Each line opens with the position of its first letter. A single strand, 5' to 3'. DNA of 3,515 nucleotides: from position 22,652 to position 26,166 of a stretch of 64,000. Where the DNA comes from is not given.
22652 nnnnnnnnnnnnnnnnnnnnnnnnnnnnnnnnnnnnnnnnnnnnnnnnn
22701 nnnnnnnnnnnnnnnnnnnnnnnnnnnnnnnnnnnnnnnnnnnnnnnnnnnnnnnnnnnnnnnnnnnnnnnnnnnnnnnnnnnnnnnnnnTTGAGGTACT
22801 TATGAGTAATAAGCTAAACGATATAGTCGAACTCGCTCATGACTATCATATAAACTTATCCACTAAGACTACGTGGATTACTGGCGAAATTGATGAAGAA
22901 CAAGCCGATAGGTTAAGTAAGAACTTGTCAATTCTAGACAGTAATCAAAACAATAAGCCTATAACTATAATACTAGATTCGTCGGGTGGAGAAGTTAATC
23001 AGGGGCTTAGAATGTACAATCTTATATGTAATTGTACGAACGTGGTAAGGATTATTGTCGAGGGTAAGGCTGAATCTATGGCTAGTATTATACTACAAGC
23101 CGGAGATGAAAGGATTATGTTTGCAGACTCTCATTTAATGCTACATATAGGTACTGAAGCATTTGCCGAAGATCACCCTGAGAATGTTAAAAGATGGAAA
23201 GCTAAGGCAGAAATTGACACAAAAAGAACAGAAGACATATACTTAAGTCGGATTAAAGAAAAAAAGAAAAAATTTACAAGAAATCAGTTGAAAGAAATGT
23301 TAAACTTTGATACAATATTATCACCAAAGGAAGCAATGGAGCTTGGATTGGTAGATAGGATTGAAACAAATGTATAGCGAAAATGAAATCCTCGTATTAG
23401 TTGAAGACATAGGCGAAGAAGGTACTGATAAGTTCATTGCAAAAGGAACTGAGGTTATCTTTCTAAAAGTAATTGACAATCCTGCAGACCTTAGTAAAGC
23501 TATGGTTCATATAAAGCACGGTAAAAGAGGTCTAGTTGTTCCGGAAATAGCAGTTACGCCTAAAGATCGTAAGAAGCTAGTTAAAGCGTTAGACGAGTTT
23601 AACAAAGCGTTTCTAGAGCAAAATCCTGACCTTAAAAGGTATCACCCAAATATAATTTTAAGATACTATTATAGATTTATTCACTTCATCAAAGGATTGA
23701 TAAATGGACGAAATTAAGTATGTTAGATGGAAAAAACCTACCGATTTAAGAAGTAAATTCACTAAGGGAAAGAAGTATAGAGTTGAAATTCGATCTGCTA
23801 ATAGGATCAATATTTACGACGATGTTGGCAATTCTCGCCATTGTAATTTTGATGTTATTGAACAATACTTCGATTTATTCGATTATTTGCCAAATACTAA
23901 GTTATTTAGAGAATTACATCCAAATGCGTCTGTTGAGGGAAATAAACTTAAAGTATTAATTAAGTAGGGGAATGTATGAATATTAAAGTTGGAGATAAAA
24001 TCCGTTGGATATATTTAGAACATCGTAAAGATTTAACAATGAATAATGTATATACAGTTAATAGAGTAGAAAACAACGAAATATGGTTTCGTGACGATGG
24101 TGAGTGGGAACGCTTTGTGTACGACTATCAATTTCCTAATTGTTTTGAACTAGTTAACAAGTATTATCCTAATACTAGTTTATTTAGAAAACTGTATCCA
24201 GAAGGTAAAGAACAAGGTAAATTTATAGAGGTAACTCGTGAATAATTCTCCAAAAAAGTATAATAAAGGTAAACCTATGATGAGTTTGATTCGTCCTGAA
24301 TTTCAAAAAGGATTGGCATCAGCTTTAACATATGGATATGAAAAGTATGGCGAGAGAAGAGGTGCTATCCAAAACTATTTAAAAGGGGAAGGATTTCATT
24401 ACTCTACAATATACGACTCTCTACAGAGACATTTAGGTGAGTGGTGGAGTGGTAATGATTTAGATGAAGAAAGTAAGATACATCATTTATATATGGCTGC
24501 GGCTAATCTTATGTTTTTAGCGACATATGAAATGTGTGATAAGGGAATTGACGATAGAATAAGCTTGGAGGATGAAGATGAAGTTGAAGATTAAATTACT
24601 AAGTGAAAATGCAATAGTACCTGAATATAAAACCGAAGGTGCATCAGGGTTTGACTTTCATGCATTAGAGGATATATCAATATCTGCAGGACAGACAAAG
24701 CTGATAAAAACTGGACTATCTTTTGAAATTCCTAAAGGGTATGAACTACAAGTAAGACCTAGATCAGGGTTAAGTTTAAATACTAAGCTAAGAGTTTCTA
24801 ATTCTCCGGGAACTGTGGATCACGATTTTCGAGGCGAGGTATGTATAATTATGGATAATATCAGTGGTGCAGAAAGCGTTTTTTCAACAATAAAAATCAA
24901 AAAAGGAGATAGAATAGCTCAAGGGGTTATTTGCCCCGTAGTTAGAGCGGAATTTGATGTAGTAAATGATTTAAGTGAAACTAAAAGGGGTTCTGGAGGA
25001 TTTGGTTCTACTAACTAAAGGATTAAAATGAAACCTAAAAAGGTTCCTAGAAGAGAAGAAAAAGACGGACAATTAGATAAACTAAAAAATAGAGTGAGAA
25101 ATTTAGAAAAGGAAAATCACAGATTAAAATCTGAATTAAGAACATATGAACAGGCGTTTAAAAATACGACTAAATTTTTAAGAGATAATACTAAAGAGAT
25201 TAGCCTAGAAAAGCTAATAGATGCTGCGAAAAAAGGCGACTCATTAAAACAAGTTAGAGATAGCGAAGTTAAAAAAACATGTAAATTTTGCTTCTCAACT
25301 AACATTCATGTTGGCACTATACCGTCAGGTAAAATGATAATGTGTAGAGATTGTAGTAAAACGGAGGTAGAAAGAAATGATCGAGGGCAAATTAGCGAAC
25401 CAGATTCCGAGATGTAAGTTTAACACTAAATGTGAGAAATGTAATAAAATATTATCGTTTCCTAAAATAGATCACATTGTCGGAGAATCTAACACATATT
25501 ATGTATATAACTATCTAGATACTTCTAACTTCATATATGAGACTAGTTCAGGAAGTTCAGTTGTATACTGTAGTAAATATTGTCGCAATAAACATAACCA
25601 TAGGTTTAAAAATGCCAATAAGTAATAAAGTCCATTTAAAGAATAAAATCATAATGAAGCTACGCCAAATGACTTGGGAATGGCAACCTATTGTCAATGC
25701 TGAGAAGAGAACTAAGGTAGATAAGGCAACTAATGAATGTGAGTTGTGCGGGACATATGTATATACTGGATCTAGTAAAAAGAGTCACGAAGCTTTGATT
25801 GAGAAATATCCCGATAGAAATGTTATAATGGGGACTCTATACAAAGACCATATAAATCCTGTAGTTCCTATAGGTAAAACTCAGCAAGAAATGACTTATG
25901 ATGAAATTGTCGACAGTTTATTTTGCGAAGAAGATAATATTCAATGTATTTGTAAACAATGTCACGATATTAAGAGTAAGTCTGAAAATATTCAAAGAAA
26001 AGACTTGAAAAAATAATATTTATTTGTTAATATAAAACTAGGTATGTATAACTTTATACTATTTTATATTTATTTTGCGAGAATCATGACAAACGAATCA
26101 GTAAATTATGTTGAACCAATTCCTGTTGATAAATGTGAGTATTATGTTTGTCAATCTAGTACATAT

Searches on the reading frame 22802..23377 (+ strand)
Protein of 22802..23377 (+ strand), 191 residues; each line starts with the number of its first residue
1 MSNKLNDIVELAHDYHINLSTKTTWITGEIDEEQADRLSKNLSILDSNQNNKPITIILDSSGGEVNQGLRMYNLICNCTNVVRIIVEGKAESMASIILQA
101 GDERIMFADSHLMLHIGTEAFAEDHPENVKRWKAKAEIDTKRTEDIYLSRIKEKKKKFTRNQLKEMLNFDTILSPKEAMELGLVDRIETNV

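Call 21: search_protein_families(library=phrogs, proteins=[window:22802-23377:+], max_evalue=0.01)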
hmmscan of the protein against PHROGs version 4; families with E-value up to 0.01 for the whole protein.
window:22802-23377:+ (191 aa): 13 families
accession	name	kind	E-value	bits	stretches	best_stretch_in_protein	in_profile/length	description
phrog_94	-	head and packaging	4.3e-31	110.1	1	18-189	77-251/622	head maturation protease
phrog_2976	-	head and packaging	4.7e-19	70.4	1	24-189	23-183/394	head maturation protease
phrog_133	-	head and packaging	9.5e-19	68.5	1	50-189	47-180/668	head maturation protease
phrog_3348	-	unknown function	6.9e-17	62.8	1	50-190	66-200/386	-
phrog_1684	-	head and packaging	1.8e-14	54.9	1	48-188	70-203/284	head maturation protease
phrog_1827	-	other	2.5e-13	50.9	1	33-148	34-149/202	ATP-dependent protease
phrog_53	-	head and packaging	1.6e-07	31.9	1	36-189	102-280/583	head maturation protease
phrog_33547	-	unknown function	4.4e-06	26.9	1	50-184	28-155/357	-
phrog_11747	-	unknown function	4.7e-06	27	1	42-112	53-124/290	-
phrog_23753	-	head and packaging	0.00052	20.7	1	45-188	35-172/298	head maturation protease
phrog_13984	-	unknown function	0.0025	18.9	1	54-112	63-121/123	-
phrog_5410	-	other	0.0028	17.9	1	41-115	45-119/323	ATP-dependent protease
phrog_26024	-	other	0.0046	17.3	1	50-115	61-126/202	protease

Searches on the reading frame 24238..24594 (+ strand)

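Call 80: search_protein_families(library=phrogs, proteins=[window:24238-24594:+], max_evalue=0.01)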
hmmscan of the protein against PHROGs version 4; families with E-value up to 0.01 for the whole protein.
window:24238-24594:+ (118 aa): 8 families
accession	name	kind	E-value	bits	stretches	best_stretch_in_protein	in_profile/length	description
phrog_801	-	DNA, RNA and nucleotide metabolism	3.2e-28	100.6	1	3-114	98-203/476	dATP / dGTP pyrophosphohydrolase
phrog_2252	-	lysis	1.5e-24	88.2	1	6-114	106-209/285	endolysin; inhibits RNA polymerase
phrog_37590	-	unknown function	6.4e-13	49.5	1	6-107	46-152/341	-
phrog_11257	-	unknown function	1.3e-11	45.9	1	14-116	22-117/200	-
phrog_19680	-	unknown function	2.2e-09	38.7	1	6-99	91-181/188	-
phrog_5332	-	unknown function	3.1e-09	37.6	1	40-110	145-213/215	-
phrog_16254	-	unknown function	5.9e-08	33.5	1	22-107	36-116/377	-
phrog_5033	-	lysis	1.7e-05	25.8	1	6-94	79-164/178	endolysin; inhibits RNA polymerase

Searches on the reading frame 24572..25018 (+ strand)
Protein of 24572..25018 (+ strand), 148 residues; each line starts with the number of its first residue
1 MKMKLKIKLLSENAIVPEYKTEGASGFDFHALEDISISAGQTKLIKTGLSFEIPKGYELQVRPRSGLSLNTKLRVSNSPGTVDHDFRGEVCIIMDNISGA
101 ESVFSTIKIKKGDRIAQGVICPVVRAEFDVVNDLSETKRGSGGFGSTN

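Call 80: search_protein_families(library=phrogs, proteins=[window:24572-25018:+], max_evalue=0.01)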
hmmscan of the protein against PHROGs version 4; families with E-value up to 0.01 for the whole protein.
window:24572-25018:+ (148 aa): 2 families
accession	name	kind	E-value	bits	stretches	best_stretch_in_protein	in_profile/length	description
phrog_135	-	DNA, RNA and nucleotide metabolism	3.7e-61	209.1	1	2-147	144-289/463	dUTPase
phrog_35439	-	unknown function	0.00028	21.9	0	119-136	6-23/77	-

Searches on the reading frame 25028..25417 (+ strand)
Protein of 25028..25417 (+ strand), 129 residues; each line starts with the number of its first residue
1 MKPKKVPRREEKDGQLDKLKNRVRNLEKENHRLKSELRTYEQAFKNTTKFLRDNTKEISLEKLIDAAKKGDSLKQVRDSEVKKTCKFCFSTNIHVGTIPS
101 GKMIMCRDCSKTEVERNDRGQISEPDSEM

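Call 80: search_protein_families(library=phrogs, proteins=[window:25028-25417:+], max_evalue=0.01)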
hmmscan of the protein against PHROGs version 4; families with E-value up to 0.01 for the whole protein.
window:25028-25417:+ (129 aa): 3 families
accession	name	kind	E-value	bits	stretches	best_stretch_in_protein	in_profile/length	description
phrog_5755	-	tail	0.0029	17.6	1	10-71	105-165/541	tail length tape measure protein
phrog_36217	-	unknown function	0.0051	18.2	1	5-42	22-59/115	-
phrog_37588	-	unknown function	0.007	17.7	0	11-56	18-66/79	-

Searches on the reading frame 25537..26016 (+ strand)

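Call 21: search_protein_families(library=phrogs, proteins=[window:25537-26016:+], max_evalue=0.01)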
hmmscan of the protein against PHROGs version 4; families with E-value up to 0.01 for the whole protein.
window:25537-26016:+ (159 aa): 7 families
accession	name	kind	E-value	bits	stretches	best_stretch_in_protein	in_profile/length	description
phrog_3106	-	DNA, RNA and nucleotide metabolism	3.9e-09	37.6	1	35-156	133-230/252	HNH endonuclease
phrog_6050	-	DNA, RNA and nucleotide metabolism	0.00013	21.9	1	52-153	298-364/402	HNH endonuclease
phrog_2323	-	DNA, RNA and nucleotide metabolism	0.00021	22.2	1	104-154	54-91/113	HNH endonuclease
phrog_144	-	DNA, RNA and nucleotide metabolism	0.00034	21.3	1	126-156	112-142/175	HNH endonuclease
phrog_5956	-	DNA, RNA and nucleotide metabolism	0.00038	21.1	1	57-155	51-116/138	HNH endonuclease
phrog_589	-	DNA, RNA and nucleotide metabolism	0.0012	19.7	1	129-155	121-147/179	HNH endonuclease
phrog_1985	-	DNA, RNA and nucleotide metabolism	0.0047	17.9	1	127-150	103-126/184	HNH endonuclease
